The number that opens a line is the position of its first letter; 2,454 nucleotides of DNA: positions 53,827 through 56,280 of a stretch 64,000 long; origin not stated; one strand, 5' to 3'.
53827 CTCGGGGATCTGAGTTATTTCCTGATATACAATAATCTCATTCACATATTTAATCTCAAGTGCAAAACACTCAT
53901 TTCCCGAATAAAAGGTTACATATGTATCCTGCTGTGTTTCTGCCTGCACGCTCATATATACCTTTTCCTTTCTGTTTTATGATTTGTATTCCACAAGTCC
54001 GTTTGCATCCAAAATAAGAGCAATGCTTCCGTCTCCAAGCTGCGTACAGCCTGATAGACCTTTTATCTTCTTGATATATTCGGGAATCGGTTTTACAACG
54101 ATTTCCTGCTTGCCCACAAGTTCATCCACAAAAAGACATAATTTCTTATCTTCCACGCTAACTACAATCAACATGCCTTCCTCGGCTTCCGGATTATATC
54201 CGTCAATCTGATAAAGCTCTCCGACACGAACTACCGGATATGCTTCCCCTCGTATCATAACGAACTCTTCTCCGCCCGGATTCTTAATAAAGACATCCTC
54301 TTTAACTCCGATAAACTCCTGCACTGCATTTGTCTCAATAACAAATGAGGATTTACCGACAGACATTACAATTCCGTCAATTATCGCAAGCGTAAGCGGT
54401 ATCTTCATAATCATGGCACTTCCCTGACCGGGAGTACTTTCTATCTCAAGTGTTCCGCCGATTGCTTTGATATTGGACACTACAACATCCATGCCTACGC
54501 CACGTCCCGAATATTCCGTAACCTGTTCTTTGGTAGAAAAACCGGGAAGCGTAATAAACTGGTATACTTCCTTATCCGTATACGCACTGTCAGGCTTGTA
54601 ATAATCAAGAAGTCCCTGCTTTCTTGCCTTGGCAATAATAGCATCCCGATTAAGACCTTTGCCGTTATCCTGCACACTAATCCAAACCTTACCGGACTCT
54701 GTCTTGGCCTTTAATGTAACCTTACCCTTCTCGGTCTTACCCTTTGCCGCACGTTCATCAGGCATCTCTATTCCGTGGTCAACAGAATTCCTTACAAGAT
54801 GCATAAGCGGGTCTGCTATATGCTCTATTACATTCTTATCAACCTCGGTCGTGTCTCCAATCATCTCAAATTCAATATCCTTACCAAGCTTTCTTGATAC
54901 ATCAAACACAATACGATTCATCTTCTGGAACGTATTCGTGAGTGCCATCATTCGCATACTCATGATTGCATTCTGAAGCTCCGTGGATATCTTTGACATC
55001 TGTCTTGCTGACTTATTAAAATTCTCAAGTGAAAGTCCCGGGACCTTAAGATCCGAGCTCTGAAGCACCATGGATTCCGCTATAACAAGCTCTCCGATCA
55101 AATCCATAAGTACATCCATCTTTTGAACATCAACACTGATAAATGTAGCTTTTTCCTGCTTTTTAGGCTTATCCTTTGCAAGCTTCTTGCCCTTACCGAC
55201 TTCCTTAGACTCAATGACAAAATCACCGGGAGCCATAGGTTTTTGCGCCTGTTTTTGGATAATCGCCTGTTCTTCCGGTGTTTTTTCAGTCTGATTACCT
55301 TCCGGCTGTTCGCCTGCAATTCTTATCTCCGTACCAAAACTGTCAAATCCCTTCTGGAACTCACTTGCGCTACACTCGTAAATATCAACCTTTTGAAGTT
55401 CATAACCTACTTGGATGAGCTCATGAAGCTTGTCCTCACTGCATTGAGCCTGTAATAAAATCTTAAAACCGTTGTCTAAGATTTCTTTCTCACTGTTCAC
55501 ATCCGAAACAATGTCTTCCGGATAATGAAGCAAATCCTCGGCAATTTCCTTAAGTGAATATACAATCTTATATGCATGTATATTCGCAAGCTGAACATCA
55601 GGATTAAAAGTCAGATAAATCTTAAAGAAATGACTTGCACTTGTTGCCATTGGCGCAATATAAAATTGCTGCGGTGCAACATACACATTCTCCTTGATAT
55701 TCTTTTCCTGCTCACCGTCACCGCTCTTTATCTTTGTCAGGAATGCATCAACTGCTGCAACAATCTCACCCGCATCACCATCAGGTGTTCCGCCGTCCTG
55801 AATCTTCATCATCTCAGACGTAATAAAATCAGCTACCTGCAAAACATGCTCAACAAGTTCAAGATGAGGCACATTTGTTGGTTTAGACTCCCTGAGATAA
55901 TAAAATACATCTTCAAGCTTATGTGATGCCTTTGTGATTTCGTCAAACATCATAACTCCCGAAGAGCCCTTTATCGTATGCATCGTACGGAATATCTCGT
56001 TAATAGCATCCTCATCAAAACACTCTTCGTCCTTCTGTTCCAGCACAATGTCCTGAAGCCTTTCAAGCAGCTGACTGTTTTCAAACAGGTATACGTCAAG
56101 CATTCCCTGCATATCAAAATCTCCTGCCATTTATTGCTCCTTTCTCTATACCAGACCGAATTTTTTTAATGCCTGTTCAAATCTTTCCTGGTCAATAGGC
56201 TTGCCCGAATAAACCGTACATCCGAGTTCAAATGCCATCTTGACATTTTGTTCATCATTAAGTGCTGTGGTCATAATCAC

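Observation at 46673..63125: Chemotaxis-type core embedded in a 16-kb signalling supercluster with four histidine kinases and an HD-GYP receiver, but no CheR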

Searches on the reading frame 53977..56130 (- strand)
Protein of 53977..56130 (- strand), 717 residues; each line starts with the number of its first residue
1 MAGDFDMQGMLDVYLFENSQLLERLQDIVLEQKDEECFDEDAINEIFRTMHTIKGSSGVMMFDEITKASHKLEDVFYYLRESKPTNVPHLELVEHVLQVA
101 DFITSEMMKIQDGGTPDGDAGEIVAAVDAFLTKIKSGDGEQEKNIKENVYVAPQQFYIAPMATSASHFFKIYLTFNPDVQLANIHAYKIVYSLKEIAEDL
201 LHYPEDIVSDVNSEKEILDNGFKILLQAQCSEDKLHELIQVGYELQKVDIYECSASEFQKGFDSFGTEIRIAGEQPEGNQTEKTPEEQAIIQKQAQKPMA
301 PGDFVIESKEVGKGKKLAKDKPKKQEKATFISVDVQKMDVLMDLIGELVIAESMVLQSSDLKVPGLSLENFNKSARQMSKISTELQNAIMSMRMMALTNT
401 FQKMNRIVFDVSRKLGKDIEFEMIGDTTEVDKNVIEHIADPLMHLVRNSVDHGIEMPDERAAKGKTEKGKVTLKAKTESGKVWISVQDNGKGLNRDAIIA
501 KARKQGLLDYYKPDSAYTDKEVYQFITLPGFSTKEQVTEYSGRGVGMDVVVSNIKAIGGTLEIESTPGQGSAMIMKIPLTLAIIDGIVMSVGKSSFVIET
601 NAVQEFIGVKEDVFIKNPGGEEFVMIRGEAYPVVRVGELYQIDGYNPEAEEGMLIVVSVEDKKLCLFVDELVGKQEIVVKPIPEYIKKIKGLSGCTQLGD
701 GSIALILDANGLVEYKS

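Call 4: search_protein_families(library=pfam, proteins=[window:53977-56130:-], max_evalue=0.001)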
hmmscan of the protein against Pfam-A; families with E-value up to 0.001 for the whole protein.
window:53977-56130:- (717 aa): 5 families
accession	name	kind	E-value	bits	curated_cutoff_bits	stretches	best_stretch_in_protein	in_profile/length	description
PF01584.24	CheW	-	5.8e-24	84.7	23.5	1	586-714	2-135/138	CheW-like domain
PF02895.20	H-kinase_dim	-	1.1e-16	61.4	23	1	330-392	3-68/68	Signal transducing histidine kinase, homodimeric domain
PF02518.31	HATPase_c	-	8.1e-16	58.9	26.4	1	440-580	4-110/111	Histidine kinase-, DNA gyrase B-, and HSP90-like ATPase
PF01627.28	Hpt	-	2.8e-12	47.2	24.6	1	10-98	2-79/84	Hpt domain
PF07194.16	P2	-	4.6e-09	36.7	23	1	169-250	2-79/81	P2 response regulator binding domain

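Call 5: find_encoding_contigs(protein=window:53977-56130:-, flank=10000, max_places=6)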
Protein window:53977-56130:- (717 aa): 23 contigs read that carry it; 1 place shown.
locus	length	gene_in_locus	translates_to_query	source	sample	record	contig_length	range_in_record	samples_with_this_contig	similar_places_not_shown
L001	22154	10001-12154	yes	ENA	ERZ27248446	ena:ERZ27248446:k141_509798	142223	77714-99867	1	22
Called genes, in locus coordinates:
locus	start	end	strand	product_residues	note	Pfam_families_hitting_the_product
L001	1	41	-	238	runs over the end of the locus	-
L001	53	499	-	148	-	PF04397:LytTR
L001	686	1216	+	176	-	-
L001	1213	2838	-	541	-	PF00128:Alpha-amylase, PF22026:Alpha-amylase_C_2 (weak), PF22460:Neopullulanase-like_C (weak)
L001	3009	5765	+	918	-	PF00512:HisKA, PF02518:HATPase_c, PF00072:Response_reg, PF01627:Hpt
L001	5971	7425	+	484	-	PF13188:PAS_8 (weak), PF00512:HisKA, PF02518:HATPase_c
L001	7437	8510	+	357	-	PF00072:Response_reg, PF13487:HD_5, PF01966:HD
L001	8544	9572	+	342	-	PF00072:Response_reg, PF01339:CheB_methylest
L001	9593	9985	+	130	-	PF00072:Response_reg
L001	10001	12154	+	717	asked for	PF01627:Hpt, PF07194:P2, PF02895:H-kinase_dim, PF02518:HATPase_c, PF01584:CheW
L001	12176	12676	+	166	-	PF01584:CheW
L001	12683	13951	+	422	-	PF00015:MCPsignal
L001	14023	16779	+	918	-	PF00512:HisKA, PF02518:HATPase_c, PF13589:HATPase_c_3 (weak), PF00072:Response_reg, PF01627:Hpt (weak)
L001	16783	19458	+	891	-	PF00512:HisKA, PF02518:HATPase_c, PF00072:Response_reg, PF02645:DegV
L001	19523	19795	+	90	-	-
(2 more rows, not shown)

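Call 15: find_related_loci(query=window:53977-56130:-, collection=genome_contigs, flank=10000)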
Query window:53977-56130:- (717 aa) in genome_contigs; peptide patterns used: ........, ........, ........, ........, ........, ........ (x = any residue, [..] = any of these).
504 stretches matched a pattern; 384 encode a relative of the query (tblastn E <= 1e-3); the best 80 are kept; 80 distinct loci.
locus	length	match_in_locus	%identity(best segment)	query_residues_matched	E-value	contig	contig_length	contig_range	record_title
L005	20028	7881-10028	96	1-717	0e+0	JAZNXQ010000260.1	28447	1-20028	MAG: Lachnospiraceae bacterium isolate T1900044778_TS20190244.MAGScoT_cleanbin_000052 SGB_2530_k141_3251354, whole genom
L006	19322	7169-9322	77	1-714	0e+0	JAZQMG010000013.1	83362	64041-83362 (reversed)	MAG: Acetatifactor sp. isolate T1900044606_TS20190072.MAGScoT_cleanbin_000104 SGB_746_k141_3116152, whole genome shotgun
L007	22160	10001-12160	78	1-714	0e+0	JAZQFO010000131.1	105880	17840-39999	MAG: Acetatifactor sp. isolate T1900044632_TS20190098.MAGScoT_cleanbin_000061 SGB_1072_k141_5102, whole genome shotgun s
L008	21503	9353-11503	76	1-714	0e+0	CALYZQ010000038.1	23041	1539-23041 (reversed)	MAG: uncultured Lachnospiraceae bacterium isolate SRR14474045_bin.11_metaWRAP_v1.3_MAG genome assembly, contig: ERZ94240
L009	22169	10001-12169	78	1-714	0e+0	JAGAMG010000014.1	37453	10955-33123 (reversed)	MAG: Lachnospiraceae bacterium isolate RGIG8571 Water_deer_Cecum-3__c167400, whole genome shotgun sequence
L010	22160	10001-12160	76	1-714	0e+0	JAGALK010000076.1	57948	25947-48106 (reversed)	MAG: Lachnospiraceae bacterium isolate RGIG8549 Water_deer_Cecum-3__c345785, whole genome shotgun sequence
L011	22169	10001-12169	75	1-714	0e+0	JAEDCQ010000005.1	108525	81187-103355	MAG: Lachnospiraceae bacterium isolate MAG010 NODE_76_length_108525_cov_14.476417, whole genome shotgun sequence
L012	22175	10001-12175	76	1-716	0e+0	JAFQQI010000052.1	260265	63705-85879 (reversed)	MAG: Lachnospiraceae bacterium isolate RGIG2054 Goat_Colon-2__c247683, whole genome shotgun sequence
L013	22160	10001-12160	77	1-714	0e+0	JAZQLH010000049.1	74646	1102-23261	MAG: Acetatifactor sp. isolate T1900044610_TS20190076.MAGScoT_cleanbin_000022 SGB_796_k141_1934003, whole genome shotgun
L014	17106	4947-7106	74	1-714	0e+0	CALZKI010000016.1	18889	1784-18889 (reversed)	MAG: uncultured Lachnospiraceae bacterium isolate SRR3178346_bin.40_metaWRAP_v1.3_MAG genome assembly, contig: ERZ897499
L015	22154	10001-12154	76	4-714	0e+0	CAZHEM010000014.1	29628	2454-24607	MAG TPA_asm: uncultured Acetatifactor sp. isolate SRP350583_co1_583 genome assembly, contig: NODE_2524_length_29628_cov_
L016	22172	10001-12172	76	1-714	0e+0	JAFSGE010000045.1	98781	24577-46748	MAG: Lachnospiraceae bacterium isolate RGIG3113 Goat_Rectum-6__c598205, whole genome shotgun sequence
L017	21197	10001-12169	74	1-714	0e+0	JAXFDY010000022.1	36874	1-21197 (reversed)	MAG: Lachnospiraceae bacterium isolate SUG2680 k141_1039280, whole genome shotgun sequence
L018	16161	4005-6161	74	1-713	0e+0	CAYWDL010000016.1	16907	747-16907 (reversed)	MAG TPA_asm: uncultured Roseburia sp. isolate SRP315200_co2_732 genome assembly, contig: NODE_3516_length_16907_cov_6.59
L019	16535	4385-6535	76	1-714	0e+0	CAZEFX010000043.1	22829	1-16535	MAG TPA_asm: uncultured Jutongia sp. isolate SRP350583_co3_61 genome assembly, contig: NODE_2355_length_22829_cov_13.214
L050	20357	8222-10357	69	1-717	0e+0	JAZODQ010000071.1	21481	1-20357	MAG: Acetatifactor sp. isolate T1900044751_TS20190417.MAGScoT_cleanbin_000054 SGB_2218_k141_2545885, whole genome shotgu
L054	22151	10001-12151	70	1-714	0e+0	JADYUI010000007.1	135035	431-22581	Roseburia hominis strain An869 An869_NODE_7_length_135035_cov_23.237674_pilon, whole genome shotgun sequence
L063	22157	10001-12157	69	1-714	0e+0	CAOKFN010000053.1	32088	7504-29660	MAG TPA_asm: uncultured bacterium isolate SRR15604618_bin.38_metawrap_v1.3_MAG genome assembly, contig: NODE.1807_length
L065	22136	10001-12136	69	1-714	0e+0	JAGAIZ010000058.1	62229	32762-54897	MAG: Lachnospiraceae bacterium isolate RGIG8486 Water_deer_Cecum-1__c277005, whole genome shotgun sequence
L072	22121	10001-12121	68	1-714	0e+0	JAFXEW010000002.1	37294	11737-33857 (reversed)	MAG: Lachnospiraceae bacterium isolate RGIG6352 Sheep_Rectum-4__c4644, whole genome shotgun sequence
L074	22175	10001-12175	68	1-717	0e+0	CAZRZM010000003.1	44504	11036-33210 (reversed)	MAG TPA_asm: uncultured Acetatifactor sp. isolate SRP287540_co2_68 genome assembly, contig: NODE_733_length_44504_cov_10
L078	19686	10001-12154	68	1-714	0e+0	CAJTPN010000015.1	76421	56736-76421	MAG TPA_asm: uncultured Acetatifactor sp. isolate MGBC107450 genome assembly, contig: MGBC107450.15, whole genome shotgu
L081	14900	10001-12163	68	1-714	0e+0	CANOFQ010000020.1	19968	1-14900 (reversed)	MAG TPA_asm: uncultured bacterium isolate SRR13921780_bin.59_metawrap_v1.3_MAG genome assembly, contig: NODE.2451_length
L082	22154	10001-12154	68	1-714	0e+0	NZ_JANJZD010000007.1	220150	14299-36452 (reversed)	Acetatifactor muris strain DSM 23669 NODE_7_length_220150_cov_19.496939, whole genome shotgun sequence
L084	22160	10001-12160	68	1-714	0e+0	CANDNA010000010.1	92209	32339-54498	MAG TPA_asm: uncultured Clostridia bacterium isolate ERR6760101_bin.32_metawrap_v1.3_MAG genome assembly, contig: ERZ128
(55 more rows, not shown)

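Call 20: search_protein_families(library=pfam, proteins=[L007:7668-8492:+, L054:7687-8508:+, L054:378-1766:+, L054:1986-2816:+, L054:2836-3516:+, L054:3494-4237:+, L054:4240-4866:+, L054:19723-20301:+, L054:20328-21680:+])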
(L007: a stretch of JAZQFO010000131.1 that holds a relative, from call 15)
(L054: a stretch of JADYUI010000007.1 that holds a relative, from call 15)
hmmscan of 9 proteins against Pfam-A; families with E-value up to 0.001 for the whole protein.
L007:7668-8492:+ (274 aa): 3 families
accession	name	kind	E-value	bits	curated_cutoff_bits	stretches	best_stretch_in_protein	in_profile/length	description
PF01739.24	CheR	-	1.3e-55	188.3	27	1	77-259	1-181/195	CheR methyltransferase, SAM binding domain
PF03705.20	CheR_N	-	9.7e-07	28.8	27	1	11-61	1-52/53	CheR methyltransferase, all-alpha domain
PF13649.12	Methyltransf_25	-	0.00038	21.5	27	0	197-246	48-97/97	Methyltransferase domain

L054:7687-8508:+ (273 aa): 3 families
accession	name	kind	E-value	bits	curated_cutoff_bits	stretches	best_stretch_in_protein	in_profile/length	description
PF01739.24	CheR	-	5.5e-56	189.6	27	1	71-262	1-190/195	CheR methyltransferase, SAM binding domain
PF03705.20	CheR_N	-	9.8e-10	38.4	27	1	5-55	1-52/53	CheR methyltransferase, all-alpha domain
PF13649.12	Methyltransf_25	-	0.00059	20.9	27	0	191-241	47-97/97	Methyltransferase domain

L054:378-1766:+ (462 aa): 2 families
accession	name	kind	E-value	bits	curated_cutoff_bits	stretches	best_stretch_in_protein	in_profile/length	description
PF03129.25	HGTP_anticodon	-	1.8e-20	73.3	21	1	372-456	2-91/94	Anticodon binding domain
PF00587.30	tRNA-synt_2b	-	1.2e-10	42.2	29.3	1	163-343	5-176/179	tRNA synthetase class II core domain (G, H, P, S and T)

L054:1986-2816:+ (276 aa): 2 families
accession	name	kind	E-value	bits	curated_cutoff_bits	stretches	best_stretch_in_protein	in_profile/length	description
PF00497.25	SBP_bac_3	-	7.3e-35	120.1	26.4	1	58-275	2-130/132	Bacterial extracellular solute-binding proteins, family 3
PF10613.14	Lig_chan-Glu_bd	-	2.1e-07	31.5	30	0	110-145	74-109/115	Ligated ion channel L-glutamate- and glycine-binding site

L054:2836-3516:+ (226 aa): 1 family
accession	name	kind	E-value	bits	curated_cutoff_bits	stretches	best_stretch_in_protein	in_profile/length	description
PF00528.27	BPD_transp_1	-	8.3e-25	88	26.4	1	32-219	3-183/184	Binding-protein-dependent transport system inner membrane component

L054:3494-4237:+ (247 aa): 9 families
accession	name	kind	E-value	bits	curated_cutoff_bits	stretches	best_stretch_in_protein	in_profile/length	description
PF00005.33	ABC_tran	-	4e-40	138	25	1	24-172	1-137/137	ABC transporter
PF13304.12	AAA_21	-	1.8e-12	48.4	27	2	136-202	230-299/304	AAA domain, putative AbiEii toxin, Type IV TA system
PF02463.25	SMC_N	-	1.9e-08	34.5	40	1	27-209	18-205/220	RecF/RecN/SMC N terminal domain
PF13175.12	AAA_15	-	1.7e-05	25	32.1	1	16-92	9-85/374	AAA ATPase domain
PF03193.22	RsgA_GTPase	-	0.00013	22.2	30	1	15-66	88-138/174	RsgA GTPase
PF13476.12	AAA_23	-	0.00034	21.7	27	1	16-54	5-39/201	AAA domain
PF13555.12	AAA_29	-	0.00044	20.4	27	1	28-51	16-39/61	P-loop containing region of AAA domain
PF13191.12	AAA_16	-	0.00073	20.5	32.6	1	32-59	22-50/167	AAA ATPase domain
PF03215.21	Rad17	-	0.00076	19.9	23.8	0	23-117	34-124/186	Rad17 P-loop domain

L054:4240-4866:+ (208 aa): 2 families
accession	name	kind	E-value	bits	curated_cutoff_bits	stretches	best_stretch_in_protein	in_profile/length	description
PF13189.12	Cytidylate_kin2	-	2.8e-47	161.6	28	1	19-193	1-176/176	Cytidylate kinase-like family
PF02224.24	Cytidylate_kin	-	0.00072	19.8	26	0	96-206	100-208/211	Cytidylate kinase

L054:19723-20301:+ (192 aa): 1 family
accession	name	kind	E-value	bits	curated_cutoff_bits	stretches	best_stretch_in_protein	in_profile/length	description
PF00156.33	Pribosyltran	-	5.5e-16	58.7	26.3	1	60-182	20-137/158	Phosphoribosyl transferase domain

L054:20328-21680:+ (450 aa): 1 family
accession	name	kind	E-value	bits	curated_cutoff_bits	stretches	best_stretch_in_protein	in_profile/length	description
PF00860.26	Xan_ur_permease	-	1.4e-45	156.1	27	1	18-410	3-385/389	Permease family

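Call 49: search_protein_families(library=pfam, proteins=[L082:30-803:+, L082:800-2053:+, L082:2150-3751:-, L082:14111-14473:+, L082:14505-16655:+, L082:16764-18482:+, L082:18520-20025:+, L082:20099-21778:-])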
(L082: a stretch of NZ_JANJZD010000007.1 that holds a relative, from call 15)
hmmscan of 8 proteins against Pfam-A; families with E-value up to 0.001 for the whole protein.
L082:30-803:+ (257 aa): 3 families
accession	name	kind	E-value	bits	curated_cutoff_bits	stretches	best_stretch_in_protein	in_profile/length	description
PF00005.33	ABC_tran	-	2.8e-16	60.8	25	1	5-109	36-136/137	ABC transporter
PF13732.12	DrrA1-3_C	-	1.6e-14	54.8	27.4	1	163-253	1-81/81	ATP-binding protein DrrA1-3-like, C-terminal domain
PF13304.12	AAA_21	-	1.9e-06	28.6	27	1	75-141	231-300/304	AAA domain, putative AbiEii toxin, Type IV TA system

L082:800-2053:+ (417 aa): 1 family
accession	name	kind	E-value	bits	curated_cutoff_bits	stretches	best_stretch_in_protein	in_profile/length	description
PF12698.13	ABC2_membrane_3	-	7.6e-36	124.3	31.6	1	21-390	6-346/347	ABC-2 family transporter protein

L082:2150-3751:- (533 aa): 4 families
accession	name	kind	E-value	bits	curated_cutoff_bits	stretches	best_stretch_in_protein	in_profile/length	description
PF00990.26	GGDEF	-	1.4e-28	100.2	23.8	1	199-344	2-157/161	Diguanylate cyclase, GGDEF domain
PF13487.12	HD_5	-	5.6e-25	88.5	27.2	1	367-519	15-170/170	HD domain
PF10114.15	PocR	-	3.9e-23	82.4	23.9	1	10-167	1-161/162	Sensory domain found in PocR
PF01966.28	HD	-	5.1e-05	24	22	1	373-482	12-110/116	HD domain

L082:14111-14473:+ (120 aa): 1 family
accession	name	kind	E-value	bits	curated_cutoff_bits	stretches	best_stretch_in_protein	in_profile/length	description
PF01627.28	Hpt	-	0.00014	22.5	24.6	1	35-99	3-69/84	Hpt domain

L082:14505-16655:+ (716 aa): 2 families
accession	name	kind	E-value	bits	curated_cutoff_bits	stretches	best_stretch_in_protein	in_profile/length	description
PF00128.31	Alpha-amylase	-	2.5e-23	83.5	22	2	197-301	10-94/446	Alpha amylase, catalytic domain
PF02922.24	CBM_48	-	9.8e-07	29.5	22.4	1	48-136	4-83/83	Carbohydrate-binding module 48 (Isoamylase N-terminal domain)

L082:16764-18482:+ (572 aa): 1 family
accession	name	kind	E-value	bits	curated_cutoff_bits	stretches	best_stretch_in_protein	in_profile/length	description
PF00082.27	Peptidase_S8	-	2.2e-21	76.9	21.8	2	101-301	1-156/288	Subtilase family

L082:18520-20025:+ (501 aa): 1 family
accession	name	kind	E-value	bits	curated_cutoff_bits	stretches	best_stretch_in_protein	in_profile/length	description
PF20091.5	Abhydrolase_10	-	7.6e-91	305.6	23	1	23-490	1-427/429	Alpha/beta hydrolase domain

L082:20099-21778:- (559 aa): 3 families
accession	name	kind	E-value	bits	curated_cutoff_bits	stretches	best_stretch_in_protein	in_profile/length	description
PF02129.25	Peptidase_S15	-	3.1e-46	158.6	23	1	13-289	1-261/262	X-Pro dipeptidyl-peptidase (S15 family)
PF08530.16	PepX_C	-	2.3e-31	109.8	22.5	1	335-553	8-216/217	X-Pro dipeptidyl-peptidase C-terminal non-catalytic domain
PF00326.27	Peptidase_S9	-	0.00048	20.1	22.6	1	56-132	9-92/213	Prolyl oligopeptidase family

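Call 60: search_solved_structures(query=window:53977-56130:-, max_evalue=0.00001)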
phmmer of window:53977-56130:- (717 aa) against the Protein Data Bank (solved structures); distinct sequences matched with E-value up to 0.00001: 13.
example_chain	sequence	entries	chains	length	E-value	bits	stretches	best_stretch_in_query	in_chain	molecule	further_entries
6s1k_A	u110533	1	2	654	5.3e-99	335.8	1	314-712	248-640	Chemotaxis protein CheA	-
8c5v_A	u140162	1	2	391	1.4e-93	317.9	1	326-712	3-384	Chemotaxis protein CheA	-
3ja6_C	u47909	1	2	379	1.4e-84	288.1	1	331-713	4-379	Chemotaxis protein CheA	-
1b3q_A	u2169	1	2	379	2.5e-84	287.3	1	331-713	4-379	PROTEIN (CHEMOTAXIS PROTEIN CHEA)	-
2ch4_A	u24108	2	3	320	8.1e-71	242.7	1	394-713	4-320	CHEMOTAXIS PROTEIN CHEA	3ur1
4jpb_A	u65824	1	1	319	1.8e-69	238.3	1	394-713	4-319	Chemotaxis protein CheA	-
4xiv_A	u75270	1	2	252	5.9e-62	213.4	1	330-580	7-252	Chemotaxis protein CheA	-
1i5d_A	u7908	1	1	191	6.2e-49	170.4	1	389-580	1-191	CHEMOTAXIS PROTEIN CHEA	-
1i58_A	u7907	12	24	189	1.4e-47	165.9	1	394-580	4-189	CHEMOTAXIS PROTEIN CHEA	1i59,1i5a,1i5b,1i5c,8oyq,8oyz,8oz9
6mi6_A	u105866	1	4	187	2.1e-47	165.3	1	393-579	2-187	Chemotaxis protein CheA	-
2ld6_A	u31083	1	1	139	6.2e-11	44.8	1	7-137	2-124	Chemotaxis protein CheA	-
1tqg_A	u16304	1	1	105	3.9e-09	38.9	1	10-109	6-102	Chemotaxis protein cheA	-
6ff6_A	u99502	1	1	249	7e-07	31.4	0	17-123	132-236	BRIC1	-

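Call 78: search_protein_families(library=ncbifam, proteins=[window:53977-56130:-], max_evalue=1e-10)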
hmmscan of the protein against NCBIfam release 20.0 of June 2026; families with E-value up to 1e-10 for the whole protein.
window:53977-56130:- (717 aa): 2 families
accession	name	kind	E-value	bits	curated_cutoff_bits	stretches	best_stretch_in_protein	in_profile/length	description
NF007835.0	PRK10547.1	equivalog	2.9e-116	389.7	793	1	8-712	4-656/670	chemotaxis protein CheA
NF041336.1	CheA_Halo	equivalog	1.2e-110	371.1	950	1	10-711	4-665/666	chemotaxis protein CheA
